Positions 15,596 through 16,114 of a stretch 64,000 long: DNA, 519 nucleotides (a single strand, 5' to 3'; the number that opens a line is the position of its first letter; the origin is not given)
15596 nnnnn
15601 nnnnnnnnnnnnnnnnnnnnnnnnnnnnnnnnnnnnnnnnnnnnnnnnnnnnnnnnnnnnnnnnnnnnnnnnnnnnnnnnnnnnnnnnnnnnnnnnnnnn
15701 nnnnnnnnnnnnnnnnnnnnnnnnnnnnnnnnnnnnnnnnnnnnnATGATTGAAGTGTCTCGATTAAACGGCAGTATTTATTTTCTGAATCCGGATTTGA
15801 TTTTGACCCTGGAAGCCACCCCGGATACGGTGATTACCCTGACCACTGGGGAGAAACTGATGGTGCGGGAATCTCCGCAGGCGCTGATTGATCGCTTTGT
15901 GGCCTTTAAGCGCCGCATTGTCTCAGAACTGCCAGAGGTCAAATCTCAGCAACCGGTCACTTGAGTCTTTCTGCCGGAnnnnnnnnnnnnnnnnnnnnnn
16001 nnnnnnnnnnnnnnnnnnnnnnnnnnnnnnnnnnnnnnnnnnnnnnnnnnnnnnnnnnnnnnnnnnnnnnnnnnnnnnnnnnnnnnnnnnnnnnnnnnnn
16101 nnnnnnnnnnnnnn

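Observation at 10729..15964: Orphan flagellar-operon-type genes (YvyF-like, FlbD) wrapped around an HD-dGTPase-like gene and clpB, with flbD translationally coupled to clpB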

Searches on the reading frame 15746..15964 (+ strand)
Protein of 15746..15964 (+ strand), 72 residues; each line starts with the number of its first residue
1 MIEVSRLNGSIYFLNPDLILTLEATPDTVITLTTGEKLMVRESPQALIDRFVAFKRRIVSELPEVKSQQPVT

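Call 3: search_protein_families(library=pfam, proteins=[window:15746-15964:+], max_evalue=0.1)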
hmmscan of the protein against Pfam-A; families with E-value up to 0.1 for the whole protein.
window:15746-15964:+ (72 aa): 2 families
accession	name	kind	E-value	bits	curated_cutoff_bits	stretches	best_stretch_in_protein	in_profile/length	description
PF06289.16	FlbD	-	5.6e-25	87.1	24.7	1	1-58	1-58/59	Flagellar and Swarming motility proteins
PF23839.1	DUF7209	-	0.034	14.2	27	0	2-31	7-38/77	Family of unknown function (DUF7209)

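Call 4: search_protein_families(library=ncbifam, proteins=[window:15746-15964:+], max_evalue=0.1)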
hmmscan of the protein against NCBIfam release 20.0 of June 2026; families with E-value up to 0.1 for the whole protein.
window:15746-15964:+ (72 aa): 0 families

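Call 8: find_encoding_contigs(protein=window:15746-15964:+, flank=10000, max_places=6)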
Protein window:15746-15964:+ (72 aa): 2 contigs read that carry it; 2 places shown.
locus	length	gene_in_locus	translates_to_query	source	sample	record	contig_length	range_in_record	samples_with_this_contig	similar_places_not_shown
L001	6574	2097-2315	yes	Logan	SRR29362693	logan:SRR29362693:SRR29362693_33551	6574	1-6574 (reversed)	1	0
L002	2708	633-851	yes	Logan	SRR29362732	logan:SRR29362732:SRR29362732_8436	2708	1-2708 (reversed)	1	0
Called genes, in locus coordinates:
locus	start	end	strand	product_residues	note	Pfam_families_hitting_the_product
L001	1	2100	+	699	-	?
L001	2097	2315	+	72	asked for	PF06289:FlbD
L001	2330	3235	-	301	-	-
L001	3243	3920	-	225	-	PF01746:tRNA_m1G_MT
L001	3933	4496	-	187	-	PF01782:RimM, PF05239:PRC, PF24986:PRC_RimM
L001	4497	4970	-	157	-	PF11068:YlqD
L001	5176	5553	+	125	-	PF02261:Asp_decarbox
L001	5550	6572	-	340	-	?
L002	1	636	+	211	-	?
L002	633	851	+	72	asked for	PF06289:FlbD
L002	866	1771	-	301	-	-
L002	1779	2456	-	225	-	PF01746:tRNA_m1G_MT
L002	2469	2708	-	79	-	?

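Call 9: find_homologous_proteins(query=window:15746-15964:+, max_evalue=0.001)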
Query window:15746-15964:+ (72 aa): 229 proteins with E <= 0.001 among 230 candidates; the best 120 are listed.
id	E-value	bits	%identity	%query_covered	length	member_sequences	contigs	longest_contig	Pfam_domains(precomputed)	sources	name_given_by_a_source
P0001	1.1e-37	143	100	100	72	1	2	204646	PF06289.17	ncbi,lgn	-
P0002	8.6e-36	137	96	100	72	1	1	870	PF06289.17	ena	-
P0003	3.9e-35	135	94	100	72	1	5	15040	PF06289.17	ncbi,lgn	-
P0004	4.0e-35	135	94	100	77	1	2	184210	PF06289.17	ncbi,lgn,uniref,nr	ncbi:flagellar FlbD family protein [Vampirovibrio chlorellavorus]|uniref:flagellar FlbD family prote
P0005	5.2e-35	135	94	100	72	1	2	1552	PF06289.17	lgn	-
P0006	1.2e-34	134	99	94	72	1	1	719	PF06289.17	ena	-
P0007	1.5e-34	133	93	100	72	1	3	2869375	PF06289.17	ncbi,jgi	jgi:flagellar protein FlbD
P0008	7.8e-34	131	90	99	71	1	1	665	PF06289.17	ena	-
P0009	2.1e-33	130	90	99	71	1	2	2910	PF06289.17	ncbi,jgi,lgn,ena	jgi:flagellar protein FlbD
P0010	2.7e-33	130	89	99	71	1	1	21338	PF06289.17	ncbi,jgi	jgi:flagellar protein FlbD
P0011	5.6e-33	129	89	99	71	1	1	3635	PF06289.17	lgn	-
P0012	6.6e-33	128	89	99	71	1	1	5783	PF06289.17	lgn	-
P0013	1.6e-32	127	87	99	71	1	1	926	PF06289.17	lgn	-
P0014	2.1e-32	127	87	99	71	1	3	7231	PF06289.17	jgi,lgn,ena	jgi:flagellar protein FlbD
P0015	2.1e-32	127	93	93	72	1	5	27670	PF06289.17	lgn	-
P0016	3.3e-32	126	91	94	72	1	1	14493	PF06289.17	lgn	-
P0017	7.2e-32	125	87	97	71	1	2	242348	PF06289.17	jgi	jgi:flagellar protein FlbD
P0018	1.2e-31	124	87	99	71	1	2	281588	PF06289.17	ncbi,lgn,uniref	ncbi:flagellar FlbD family protein [Vampirovibrio sp.]|uniref:flagellar FlbD family protein n=1 Tax=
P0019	1.3e-31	124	90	96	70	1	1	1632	PF06289.17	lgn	-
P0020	2.1e-31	124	87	96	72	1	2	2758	PF06289.17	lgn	-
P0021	2.3e-31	124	92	92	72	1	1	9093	PF06289.17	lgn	-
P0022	3.2e-31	123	87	97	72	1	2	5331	PF06289.17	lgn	-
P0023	6.3e-31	122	87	94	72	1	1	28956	PF06289.17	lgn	-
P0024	1.4e-30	121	87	96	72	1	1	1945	PF06289.17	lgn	-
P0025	3.8e-30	120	91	93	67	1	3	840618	PF06289.17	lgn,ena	-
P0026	5.6e-30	119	85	94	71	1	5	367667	PF06289.17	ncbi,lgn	-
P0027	9.8e-30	118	79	100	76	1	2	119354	PF06289.17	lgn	-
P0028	4.1e-29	116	87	93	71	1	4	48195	PF06289.17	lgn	-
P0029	1.2e-28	115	82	94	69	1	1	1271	PF06289.17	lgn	-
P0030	2.3e-28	114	79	97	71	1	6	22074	PF06289.17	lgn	-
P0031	2.8e-28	114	80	97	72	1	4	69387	PF06289.17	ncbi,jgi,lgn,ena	-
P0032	2.9e-28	114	80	97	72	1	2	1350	PF06289.17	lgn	-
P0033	3.1e-28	114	81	94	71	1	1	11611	PF06289.17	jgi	jgi:flagellar protein FlbD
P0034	7.9e-28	112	80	97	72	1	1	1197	PF06289.17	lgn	-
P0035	1.2e-27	112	76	99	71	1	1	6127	PF06289.17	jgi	jgi:flagellar protein FlbD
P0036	1.3e-27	112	84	88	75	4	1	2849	PF06289.17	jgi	-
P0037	1.6e-27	111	81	94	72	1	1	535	PF06289.17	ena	-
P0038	2.3e-27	111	81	94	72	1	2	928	PF06289.17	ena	-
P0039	6.1e-27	110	77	96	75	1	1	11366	PF06289.17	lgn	-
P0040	7.6e-27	109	80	92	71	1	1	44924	PF06289.17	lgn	-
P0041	8.3e-27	109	76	97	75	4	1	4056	PF06289.17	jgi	jgi:flagellar protein FlbD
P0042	9.4e-27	109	83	92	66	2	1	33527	PF06289.17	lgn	-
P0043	1.0e-26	109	83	88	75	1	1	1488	PF06289.17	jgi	-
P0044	1.3e-26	109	81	88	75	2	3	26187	PF06289.17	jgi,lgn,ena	-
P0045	1.5e-26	108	77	90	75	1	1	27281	PF06289.17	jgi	jgi:flagellar protein FlbD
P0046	2.0e-26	108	76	97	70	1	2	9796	PF06289.17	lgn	-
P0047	2.0e-26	108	75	99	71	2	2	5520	PF06289.17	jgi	jgi:flagellar protein FlbD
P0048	2.7e-26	108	79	88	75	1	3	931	PF06289.17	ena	-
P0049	2.7e-26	108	79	88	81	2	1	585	PF06289.17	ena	-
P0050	2.8e-26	107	72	100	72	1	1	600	PF06289.17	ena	-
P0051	3.9e-26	107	83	88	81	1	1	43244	PF06289.17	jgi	jgi:flagellar protein FlbD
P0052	3.9e-26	107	73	99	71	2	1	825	PF06289.17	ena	-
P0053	5.9e-26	106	78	88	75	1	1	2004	PF06289.17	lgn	-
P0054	6.9e-26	106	73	97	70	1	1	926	PF06289.17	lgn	-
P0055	9.0e-26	106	76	92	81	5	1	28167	PF06289.17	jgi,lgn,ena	-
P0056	1.3e-25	105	76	88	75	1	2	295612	PF06289.17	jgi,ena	-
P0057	1.5e-25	105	73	99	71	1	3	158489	PF06289.17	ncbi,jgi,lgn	ncbi:MAG TPA: flagellar FlbD family protein [Coleofasciculaceae cyanobacterium]|jgi:flagellar protei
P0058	2.1e-25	105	75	90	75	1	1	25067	PF06289.17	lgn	-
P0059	4.6e-25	104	71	97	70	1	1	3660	PF06289.17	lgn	-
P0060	4.9e-25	104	80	90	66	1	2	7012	PF06289.17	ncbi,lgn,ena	-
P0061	6.0e-25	103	75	93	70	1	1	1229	PF06289.17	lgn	-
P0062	7.1e-25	103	74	94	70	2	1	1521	PF06289.17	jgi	jgi:flagellar protein FlbD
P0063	8.4e-25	103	77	90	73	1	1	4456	PF06289.17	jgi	jgi:flagellar protein FlbD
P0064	1.7e-24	102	73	92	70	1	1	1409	PF06289.17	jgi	jgi:flagellar protein FlbD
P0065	1.8e-24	102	72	96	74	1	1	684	PF06289.17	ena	-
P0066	2.9e-24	101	72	99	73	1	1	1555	PF06289.17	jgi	jgi:flagellar protein FlbD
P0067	8.4e-24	100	72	94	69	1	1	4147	PF06289.17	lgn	-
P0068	3.0e-23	98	76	88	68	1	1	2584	PF06289.17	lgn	-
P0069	1.0e-22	96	71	92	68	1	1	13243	PF06289.17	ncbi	-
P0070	8.4e-22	93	74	85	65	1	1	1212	PF06289.17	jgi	jgi:flagellar protein FlbD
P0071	2.4e-21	92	78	81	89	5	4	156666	PF06289.17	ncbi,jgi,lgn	jgi:flagellar protein FlbD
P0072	3.9e-21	91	65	99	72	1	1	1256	PF06289.17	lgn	-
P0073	4.7e-21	91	69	93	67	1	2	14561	PF06289.17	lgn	-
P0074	1.2e-20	90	69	90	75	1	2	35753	PF06289.17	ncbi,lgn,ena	-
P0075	1.6e-20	89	73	82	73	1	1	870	PF06289.17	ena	-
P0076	3.7e-20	88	63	99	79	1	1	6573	PF06289.17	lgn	-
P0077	3.7e-20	88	66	94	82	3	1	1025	PF06289.17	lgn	-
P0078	4.7e-20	88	62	96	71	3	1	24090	PF06289.17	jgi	jgi:flagellar protein FlbD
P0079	2.1e-18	83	65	83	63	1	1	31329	PF06289.17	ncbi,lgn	ncbi:MAG: flagellar FlbD family protein [Cyanobacteria bacterium P01_H01_bin.74]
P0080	2.9e-17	79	60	97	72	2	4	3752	PF06289.17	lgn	-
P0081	2.2e-15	73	58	93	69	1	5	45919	PF06289.17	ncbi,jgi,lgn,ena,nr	ncbi:MAG: endoflagellar protein [Bdellovibrionales bacterium RIFOXYD1_FULL_44_7]|nr:MAG: endoflagell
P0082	1.1e-14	71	57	93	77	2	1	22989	PF06289.17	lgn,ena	-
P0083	1.3e-14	71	59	88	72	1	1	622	PF06289.17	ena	-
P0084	1.6e-14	71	63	78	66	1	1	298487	PF06289.17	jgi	jgi:flagellar protein FlbD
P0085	2.5e-14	70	54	97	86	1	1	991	PF06289.17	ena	-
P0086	4.0e-14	69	58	93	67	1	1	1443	PF06289.17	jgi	jgi:flagellar protein FlbD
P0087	4.4e-14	69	60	88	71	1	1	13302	PF06289.17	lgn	-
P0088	4.7e-14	69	60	96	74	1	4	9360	PF06289.17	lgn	-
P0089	7.2e-14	68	59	88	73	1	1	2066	PF06289.17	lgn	-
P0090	9.2e-14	68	60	83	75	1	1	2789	PF06289.17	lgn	-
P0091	1.5e-13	67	59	85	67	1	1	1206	PF06289.17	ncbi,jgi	jgi:flagellar protein FlbD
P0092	2.2e-13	67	57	88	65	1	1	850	PF06289.17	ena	-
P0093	3.9e-13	66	63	82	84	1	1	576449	PF06289.17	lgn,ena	-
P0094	4.8e-13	66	57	88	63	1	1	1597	PF06289.17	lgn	-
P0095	5.1e-13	66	55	89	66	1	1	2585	PF06289.17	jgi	jgi:flagellar protein FlbD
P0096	1.0e-12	65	56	86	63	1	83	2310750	PF06289.17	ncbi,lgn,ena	-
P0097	1.0e-12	65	54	85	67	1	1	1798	PF06289.17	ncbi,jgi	jgi:flagellar protein FlbD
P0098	1.0e-12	65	54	85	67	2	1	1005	PF06289.17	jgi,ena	-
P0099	1.3e-12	64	51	99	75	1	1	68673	PF06289.17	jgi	-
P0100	1.3e-12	64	57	93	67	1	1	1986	PF06289.17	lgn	-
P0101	1.5e-12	64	57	88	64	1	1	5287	PF06289.17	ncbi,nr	ncbi:MAG TPA: flagellar FlbD family protein [Bdellovibrionota bacterium]|nr:flagellar FlbD family pr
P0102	1.5e-12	64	57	88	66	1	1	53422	PF06289.17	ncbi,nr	ncbi:MAG: flagellar FlbD family protein [Bdellovibrionales bacterium]|nr:flagellar FlbD family prote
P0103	1.9e-12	64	53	100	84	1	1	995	PF06289.17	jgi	jgi:flagellar protein FlbD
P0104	2.4e-12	64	62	83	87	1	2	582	PF06289.17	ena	-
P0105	2.6e-12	64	54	85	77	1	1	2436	PF06289.17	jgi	jgi:flagellar protein FlbD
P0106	2.6e-12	64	56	86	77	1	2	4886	PF06289.17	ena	-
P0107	2.8e-12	63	58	90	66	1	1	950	PF06289.17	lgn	-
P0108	3.1e-12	63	57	83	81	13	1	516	PF06289.17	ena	-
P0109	3.7e-12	63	55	86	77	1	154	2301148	PF06289.17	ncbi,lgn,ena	-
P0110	3.7e-12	63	55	86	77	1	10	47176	PF06289.17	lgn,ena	-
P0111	3.8e-12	63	59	85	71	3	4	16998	PF06289.17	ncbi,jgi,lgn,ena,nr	ncbi:MAG: flagellar protein FlbD [Bdellovibrionales bacterium RIFOXYD1_FULL_55_31]|nr:MAG: flagellar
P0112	4.7e-12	63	69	58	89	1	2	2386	PF06289.17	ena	-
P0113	5.2e-12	63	57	88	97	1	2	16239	PF06289.17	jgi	jgi:flagellar protein FlbD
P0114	5.3e-12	63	54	85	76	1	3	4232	PF06289.17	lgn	-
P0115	5.5e-12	63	53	97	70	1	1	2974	PF06289.17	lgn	-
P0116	6.0e-12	62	55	89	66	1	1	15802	PF06289.17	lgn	-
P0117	6.0e-12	62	54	88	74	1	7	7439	PF06289.17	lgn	-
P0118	6.2e-12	62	52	93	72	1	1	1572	PF06289.17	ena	-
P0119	8.3e-12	62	52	93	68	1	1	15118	PF06289.17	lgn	-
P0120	9.0e-12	62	52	89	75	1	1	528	PF06289.17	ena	-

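Call 15: find_encoding_contigs(protein=P0007, flank=10000, max_places=2)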
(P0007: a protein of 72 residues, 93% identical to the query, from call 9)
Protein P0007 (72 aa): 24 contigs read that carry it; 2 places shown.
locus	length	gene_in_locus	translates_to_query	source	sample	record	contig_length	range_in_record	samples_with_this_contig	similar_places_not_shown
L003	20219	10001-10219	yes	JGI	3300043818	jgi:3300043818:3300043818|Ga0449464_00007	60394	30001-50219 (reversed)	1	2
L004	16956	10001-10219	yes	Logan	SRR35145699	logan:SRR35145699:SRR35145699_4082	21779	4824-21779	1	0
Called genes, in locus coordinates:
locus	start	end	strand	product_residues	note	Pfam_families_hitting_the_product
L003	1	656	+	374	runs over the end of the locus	PF01073:3Beta_HSD, PF01370:Epimerase, PF02719:Polysacc_synt_2, PF04321:RmlD_sub_bind, PF07993:NAD_binding_4, PF16363:GDP_Man_Dehyd, PF13460:NAD_binding_10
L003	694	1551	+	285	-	PF01370:Epimerase, PF02719:Polysacc_synt_2 (faint), PF04321:RmlD_sub_bind, PF07993:NAD_binding_4 (faint), PF16363:GDP_Man_Dehyd (weak)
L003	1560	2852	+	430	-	PF04230:PS_pyruv_trans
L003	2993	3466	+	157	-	-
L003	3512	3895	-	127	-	-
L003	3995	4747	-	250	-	-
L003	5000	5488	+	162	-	-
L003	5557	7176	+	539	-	-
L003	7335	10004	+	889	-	PF02861:Clp_N, PF23569:NBD_SMAX1, PF00004:AAA, PF17871:AAA_lid_9, PF00004:AAA, PF07724:AAA_2, PF07728:AAA_5, PF10431:ClpB_D2-small, +7 more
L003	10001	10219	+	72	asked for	PF06289:FlbD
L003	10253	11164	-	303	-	-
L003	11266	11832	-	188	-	-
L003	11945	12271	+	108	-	-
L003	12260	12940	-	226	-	PF01746:tRNA_m1G_MT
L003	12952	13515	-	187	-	PF01782:RimM, PF05239:PRC, PF24986:PRC_RimM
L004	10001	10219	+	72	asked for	PF06289:FlbD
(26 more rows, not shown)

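Call 16: find_encoding_contigs(protein=P0018, flank=10000, max_places=2)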
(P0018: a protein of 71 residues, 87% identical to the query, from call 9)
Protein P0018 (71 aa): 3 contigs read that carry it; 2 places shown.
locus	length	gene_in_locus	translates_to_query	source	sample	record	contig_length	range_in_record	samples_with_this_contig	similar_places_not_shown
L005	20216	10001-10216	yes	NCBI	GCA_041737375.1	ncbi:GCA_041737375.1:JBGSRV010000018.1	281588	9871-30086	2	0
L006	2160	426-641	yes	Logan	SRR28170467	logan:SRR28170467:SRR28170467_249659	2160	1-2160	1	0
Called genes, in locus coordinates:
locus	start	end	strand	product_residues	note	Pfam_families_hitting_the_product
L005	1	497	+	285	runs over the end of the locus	PF01370:Epimerase, PF04321:RmlD_sub_bind, PF16363:GDP_Man_Dehyd (weak)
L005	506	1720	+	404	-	PF04230:PS_pyruv_trans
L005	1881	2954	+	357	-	-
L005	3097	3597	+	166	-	-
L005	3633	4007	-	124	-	-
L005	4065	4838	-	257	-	-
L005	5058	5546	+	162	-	-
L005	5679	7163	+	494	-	-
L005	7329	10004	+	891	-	PF02861:Clp_N, PF23569:NBD_SMAX1, PF00004:AAA, PF17871:AAA_lid_9, PF00004:AAA, PF07724:AAA_2, PF07728:AAA_5, PF10431:ClpB_D2-small, +8 more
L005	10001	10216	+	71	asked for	PF06289:FlbD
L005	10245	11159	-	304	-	-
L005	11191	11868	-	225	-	PF01746:tRNA_m1G_MT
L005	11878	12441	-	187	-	PF01782:RimM, PF05239:PRC, PF24986:PRC_RimM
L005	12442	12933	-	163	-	PF11068:YlqD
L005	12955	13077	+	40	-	-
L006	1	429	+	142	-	?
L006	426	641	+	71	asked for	PF06289:FlbD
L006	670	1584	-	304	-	-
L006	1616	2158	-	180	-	?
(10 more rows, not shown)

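Call 22: find_encoding_contigs(protein=P0057, flank=10000, max_places=1)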
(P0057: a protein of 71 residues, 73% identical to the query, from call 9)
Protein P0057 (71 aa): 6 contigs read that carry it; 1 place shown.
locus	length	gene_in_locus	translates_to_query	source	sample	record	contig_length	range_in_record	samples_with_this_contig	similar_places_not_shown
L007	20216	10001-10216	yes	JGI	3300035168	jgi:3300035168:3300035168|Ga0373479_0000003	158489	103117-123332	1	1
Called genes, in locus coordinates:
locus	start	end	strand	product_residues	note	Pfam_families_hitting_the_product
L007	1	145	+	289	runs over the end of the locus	PF01073:3Beta_HSD (faint), PF01370:Epimerase, PF04321:RmlD_sub_bind, PF02719:Polysacc_synt_2, PF07993:NAD_binding_4 (weak), PF16363:GDP_Man_Dehyd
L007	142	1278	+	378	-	PF04230:PS_pyruv_trans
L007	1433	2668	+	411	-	-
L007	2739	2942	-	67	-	PF09360:zf-CDGSH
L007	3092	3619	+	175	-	-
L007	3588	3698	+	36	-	-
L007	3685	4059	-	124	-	PF04238:DUF420 (weak)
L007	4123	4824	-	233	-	-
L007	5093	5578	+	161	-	-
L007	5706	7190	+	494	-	-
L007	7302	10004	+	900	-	PF02861:Clp_N, PF23569:NBD_SMAX1, PF00004:AAA, PF17871:AAA_lid_9, PF00004:AAA, PF07724:AAA_2, PF07728:AAA_5, PF10431:ClpB_D2-small, +8 more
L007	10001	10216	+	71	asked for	PF06289:FlbD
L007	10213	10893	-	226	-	PF01746:tRNA_m1G_MT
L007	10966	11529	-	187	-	PF01782:RimM, PF05239:PRC, PF24986:PRC_RimM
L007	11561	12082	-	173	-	PF10498:IFT57 (weak), PF11068:YlqD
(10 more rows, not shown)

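Call 23: find_encoding_contigs(protein=P0071, flank=10000, max_places=1)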
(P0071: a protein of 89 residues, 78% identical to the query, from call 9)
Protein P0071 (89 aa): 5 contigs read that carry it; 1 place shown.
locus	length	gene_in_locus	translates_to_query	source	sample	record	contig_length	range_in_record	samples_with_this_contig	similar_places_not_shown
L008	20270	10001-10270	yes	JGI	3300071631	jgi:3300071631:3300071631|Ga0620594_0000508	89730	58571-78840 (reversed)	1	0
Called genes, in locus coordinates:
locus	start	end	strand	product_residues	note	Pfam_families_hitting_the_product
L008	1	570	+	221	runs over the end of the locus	PF00578:AhpC-TSA, PF08534:Redoxin, PF13905:Thioredoxin_8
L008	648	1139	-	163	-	PF13436:Gly-zipper_OmpA (faint)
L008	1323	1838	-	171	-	-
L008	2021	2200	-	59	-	PF13370:Fer4_13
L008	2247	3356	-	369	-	PF01883:FeS_assembly_P, PF02374:ArsA_ATPase (faint), PF10609:ParA, PF13614:AAA_31, PF00142:Fer4_NifH (faint), PF01656:CbiA, PF09140:MipZ (weak)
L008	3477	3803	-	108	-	PF00581:Rhodanese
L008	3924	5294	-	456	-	PF07394:DUF1501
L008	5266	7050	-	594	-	PF08811:DUF1800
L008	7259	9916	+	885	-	PF02861:Clp_N, PF23569:NBD_SMAX1, PF00004:AAA, PF17871:AAA_lid_9, PF07724:AAA_2, PF07728:AAA_5, PF00004:AAA, PF10431:ClpB_D2-small, +8 more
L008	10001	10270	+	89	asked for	PF06289:FlbD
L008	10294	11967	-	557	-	PF00512:HisKA, PF02518:HATPase_c, PF13589:HATPase_c_3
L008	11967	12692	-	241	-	PF00072:Response_reg, PF00486:Trans_reg_C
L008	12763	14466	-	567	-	PF13687:DUF4153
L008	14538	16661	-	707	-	PF08487:VIT, PF13757:VIT_2 (weak), PF00092:VWA, PF13519:VWA_2, PF13768:VWA_3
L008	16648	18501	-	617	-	PF09721:Exosortase_EpsH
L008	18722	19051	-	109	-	-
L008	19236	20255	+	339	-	PF00395:SLH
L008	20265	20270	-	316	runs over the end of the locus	-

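Call 24: find_encoding_contigs(protein=P0093, flank=10000, max_places=1)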
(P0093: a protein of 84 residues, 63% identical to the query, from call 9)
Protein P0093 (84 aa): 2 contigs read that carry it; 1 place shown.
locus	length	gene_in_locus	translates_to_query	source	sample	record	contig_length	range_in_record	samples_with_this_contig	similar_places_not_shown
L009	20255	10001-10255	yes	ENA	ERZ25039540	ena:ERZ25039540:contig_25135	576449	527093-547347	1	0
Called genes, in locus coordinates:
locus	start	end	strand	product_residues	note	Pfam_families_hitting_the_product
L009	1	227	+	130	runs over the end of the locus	PF12637:TSCPD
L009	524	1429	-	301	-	PF00849:PseudoU_synth_2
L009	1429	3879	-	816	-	-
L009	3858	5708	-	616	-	-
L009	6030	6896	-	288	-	-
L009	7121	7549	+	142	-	-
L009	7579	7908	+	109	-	-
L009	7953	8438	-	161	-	PF00160:Pro_isomerase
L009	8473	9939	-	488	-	-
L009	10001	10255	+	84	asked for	PF06289:FlbD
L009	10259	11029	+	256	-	PF20560:MotA_N, PF01618:MotA_ExbB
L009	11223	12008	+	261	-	PF13677:MotB_plug, PF00691:OmpA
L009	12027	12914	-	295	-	PF00892:EamA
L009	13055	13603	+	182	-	-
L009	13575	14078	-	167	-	PF02643:DUF192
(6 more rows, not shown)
